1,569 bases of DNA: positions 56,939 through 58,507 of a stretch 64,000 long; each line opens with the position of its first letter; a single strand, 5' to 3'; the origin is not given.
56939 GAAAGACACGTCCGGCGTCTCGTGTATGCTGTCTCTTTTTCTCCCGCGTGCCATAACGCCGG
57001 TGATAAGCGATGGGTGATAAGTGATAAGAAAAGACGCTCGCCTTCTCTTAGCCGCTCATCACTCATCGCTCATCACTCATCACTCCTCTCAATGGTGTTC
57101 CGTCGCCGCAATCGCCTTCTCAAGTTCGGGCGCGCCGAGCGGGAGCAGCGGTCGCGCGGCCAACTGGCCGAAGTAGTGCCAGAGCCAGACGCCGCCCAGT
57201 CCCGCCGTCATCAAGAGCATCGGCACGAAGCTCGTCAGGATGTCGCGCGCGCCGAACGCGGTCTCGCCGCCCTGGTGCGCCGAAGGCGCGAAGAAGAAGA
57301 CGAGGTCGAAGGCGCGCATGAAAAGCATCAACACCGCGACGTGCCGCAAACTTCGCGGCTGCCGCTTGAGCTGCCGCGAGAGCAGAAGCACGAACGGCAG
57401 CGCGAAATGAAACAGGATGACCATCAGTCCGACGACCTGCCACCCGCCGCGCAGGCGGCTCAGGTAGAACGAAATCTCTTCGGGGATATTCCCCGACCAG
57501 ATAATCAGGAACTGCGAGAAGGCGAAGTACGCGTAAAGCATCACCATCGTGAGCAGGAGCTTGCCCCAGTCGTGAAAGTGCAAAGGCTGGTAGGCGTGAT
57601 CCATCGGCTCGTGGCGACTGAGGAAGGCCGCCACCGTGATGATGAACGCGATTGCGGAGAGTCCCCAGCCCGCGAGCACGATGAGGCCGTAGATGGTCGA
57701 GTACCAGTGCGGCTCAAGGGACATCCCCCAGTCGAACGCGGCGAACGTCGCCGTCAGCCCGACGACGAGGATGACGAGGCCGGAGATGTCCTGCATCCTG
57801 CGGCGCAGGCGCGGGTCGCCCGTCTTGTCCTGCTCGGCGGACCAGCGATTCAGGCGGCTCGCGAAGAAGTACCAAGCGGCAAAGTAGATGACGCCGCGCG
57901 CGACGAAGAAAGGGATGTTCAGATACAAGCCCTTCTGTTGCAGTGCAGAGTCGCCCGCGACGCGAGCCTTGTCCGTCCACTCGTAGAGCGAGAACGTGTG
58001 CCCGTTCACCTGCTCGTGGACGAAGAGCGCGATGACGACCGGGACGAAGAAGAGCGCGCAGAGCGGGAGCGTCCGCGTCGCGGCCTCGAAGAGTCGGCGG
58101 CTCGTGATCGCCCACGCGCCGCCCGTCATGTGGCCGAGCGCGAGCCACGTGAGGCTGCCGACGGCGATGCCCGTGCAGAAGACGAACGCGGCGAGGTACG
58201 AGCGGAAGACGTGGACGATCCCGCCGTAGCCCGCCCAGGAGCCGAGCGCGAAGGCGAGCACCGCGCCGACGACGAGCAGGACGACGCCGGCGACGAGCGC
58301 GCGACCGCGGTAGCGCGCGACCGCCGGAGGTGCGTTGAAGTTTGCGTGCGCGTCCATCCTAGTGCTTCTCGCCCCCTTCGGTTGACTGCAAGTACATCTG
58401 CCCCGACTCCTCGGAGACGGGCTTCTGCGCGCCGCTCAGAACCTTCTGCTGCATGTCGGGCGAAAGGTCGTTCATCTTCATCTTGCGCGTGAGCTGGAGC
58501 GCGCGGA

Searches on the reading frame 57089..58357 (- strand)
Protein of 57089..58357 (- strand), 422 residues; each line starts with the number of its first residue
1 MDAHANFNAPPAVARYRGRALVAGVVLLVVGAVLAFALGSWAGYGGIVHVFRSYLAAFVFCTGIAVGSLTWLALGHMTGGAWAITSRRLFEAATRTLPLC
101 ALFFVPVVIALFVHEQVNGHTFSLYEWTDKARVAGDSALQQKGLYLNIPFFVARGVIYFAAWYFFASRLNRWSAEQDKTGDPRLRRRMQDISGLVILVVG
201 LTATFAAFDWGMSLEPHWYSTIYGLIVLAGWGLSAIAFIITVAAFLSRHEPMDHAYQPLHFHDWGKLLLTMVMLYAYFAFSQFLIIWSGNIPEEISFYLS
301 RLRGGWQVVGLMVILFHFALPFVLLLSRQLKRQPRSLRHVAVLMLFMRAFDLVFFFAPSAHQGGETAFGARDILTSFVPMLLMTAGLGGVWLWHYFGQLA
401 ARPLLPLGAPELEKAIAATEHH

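Call 16: find_related_loci(query=window:57089-58357:-, collection=genome_contigs, flank=10000)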
Query window:57089-58357:- (422 aa) in genome_contigs; peptide patterns used: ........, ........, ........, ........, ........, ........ (x = any residue, [..] = any of these).
228 stretches matched a pattern; 197 encode a relative of the query (tblastn E <= 1e-3); the best 80 are kept; 80 distinct loci.
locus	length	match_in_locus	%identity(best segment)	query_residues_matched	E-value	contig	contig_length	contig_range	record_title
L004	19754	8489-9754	89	1-422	0e+0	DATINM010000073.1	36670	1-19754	MAG TPA_asm: Pyrinomonadaceae bacterium isolate SMAG_U15796 k141_320840, whole genome shotgun sequence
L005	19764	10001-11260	72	1-422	0e+0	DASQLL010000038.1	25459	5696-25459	MAG TPA_asm: Pyrinomonadaceae bacterium isolate SMAG_U11937 k141_3736149, whole genome shotgun sequence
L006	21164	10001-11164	48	8-422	7e-117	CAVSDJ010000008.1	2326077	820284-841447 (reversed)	MAG: Blastocatellia bacterium isolate MFD01916.bin.3.112 genome assembly, contig: contig_6494, whole genome shotgun sequ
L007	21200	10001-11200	47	5-422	1e-110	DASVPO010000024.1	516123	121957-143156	MAG TPA_asm: Pyrinomonadaceae bacterium isolate SMAG_U3181 k141_334637, whole genome shotgun sequence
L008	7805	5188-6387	47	5-422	3e-109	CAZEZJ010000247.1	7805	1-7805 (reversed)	MAG TPA_asm: uncultured Blastocatellaceae bacterium isolate binchicken_co174_37 genome assembly, contig: NODE_1364_lengt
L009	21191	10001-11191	47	4-416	7e-109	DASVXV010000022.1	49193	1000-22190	MAG TPA_asm: Pyrinomonadaceae bacterium isolate SMAG_U2584 k141_306051, whole genome shotgun sequence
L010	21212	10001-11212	46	1-421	2e-108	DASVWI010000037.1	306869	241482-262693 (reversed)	MAG TPA_asm: Pyrinomonadaceae bacterium isolate SMAG_U3366 k141_91898, whole genome shotgun sequence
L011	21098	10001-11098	49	44-421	5e-108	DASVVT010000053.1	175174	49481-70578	MAG TPA_asm: Pyrinomonadaceae bacterium isolate SMAG_U3350 k141_116810, whole genome shotgun sequence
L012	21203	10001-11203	46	1-418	6e-108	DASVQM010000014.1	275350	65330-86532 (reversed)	MAG TPA_asm: Pyrinomonadaceae bacterium isolate SMAG_U3208 k141_572984, whole genome shotgun sequence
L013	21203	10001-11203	45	4-421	1e-107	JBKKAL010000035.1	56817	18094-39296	MAG: Pyrinomonadaceae bacterium isolate swi_bin.3 k127_825165, whole genome shotgun sequence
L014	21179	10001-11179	47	5-421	3e-107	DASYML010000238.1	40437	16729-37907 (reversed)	MAG TPA_asm: Pyrinomonadaceae bacterium isolate SMAG_U4374 k141_2462818, whole genome shotgun sequence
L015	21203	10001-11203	45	1-418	4e-107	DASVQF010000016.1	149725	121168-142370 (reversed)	MAG TPA_asm: Pyrinomonadaceae bacterium isolate SMAG_U3200 k141_384376, whole genome shotgun sequence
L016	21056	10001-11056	49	51-422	4e-107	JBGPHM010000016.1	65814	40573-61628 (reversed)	MAG: Terriglobia bacterium isolate OBJ_0618_7090110_358 k141_2882708_length_65814_cov_30.0375, whole genome shotgun sequ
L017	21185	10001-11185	46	5-422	1e-106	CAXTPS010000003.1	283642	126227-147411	MAG TPA_asm: uncultured Pyrinomonadaceae bacterium isolate public_SRR14722139_metawrap_bin.1 genome assembly, contig: pu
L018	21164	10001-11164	48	8-422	5e-118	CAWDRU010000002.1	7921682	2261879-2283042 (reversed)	MAG: Blastocatellia bacterium isolate MFD04935.bin.1.50 genome assembly, contig: contig_540, whole genome shotgun sequen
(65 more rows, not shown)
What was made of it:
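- On STRR (cyanobacterial heptanucleotide repeats): The host is Pyrinomonadaceae, Acidobacteriota (call 16).
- Closest known: STRR. Different: The phylum differs (Acidobacteriota; call 16).
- The elements are found inside contigs, in dozens of independent MAGs, including chromosome-level assemblies (call 16).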
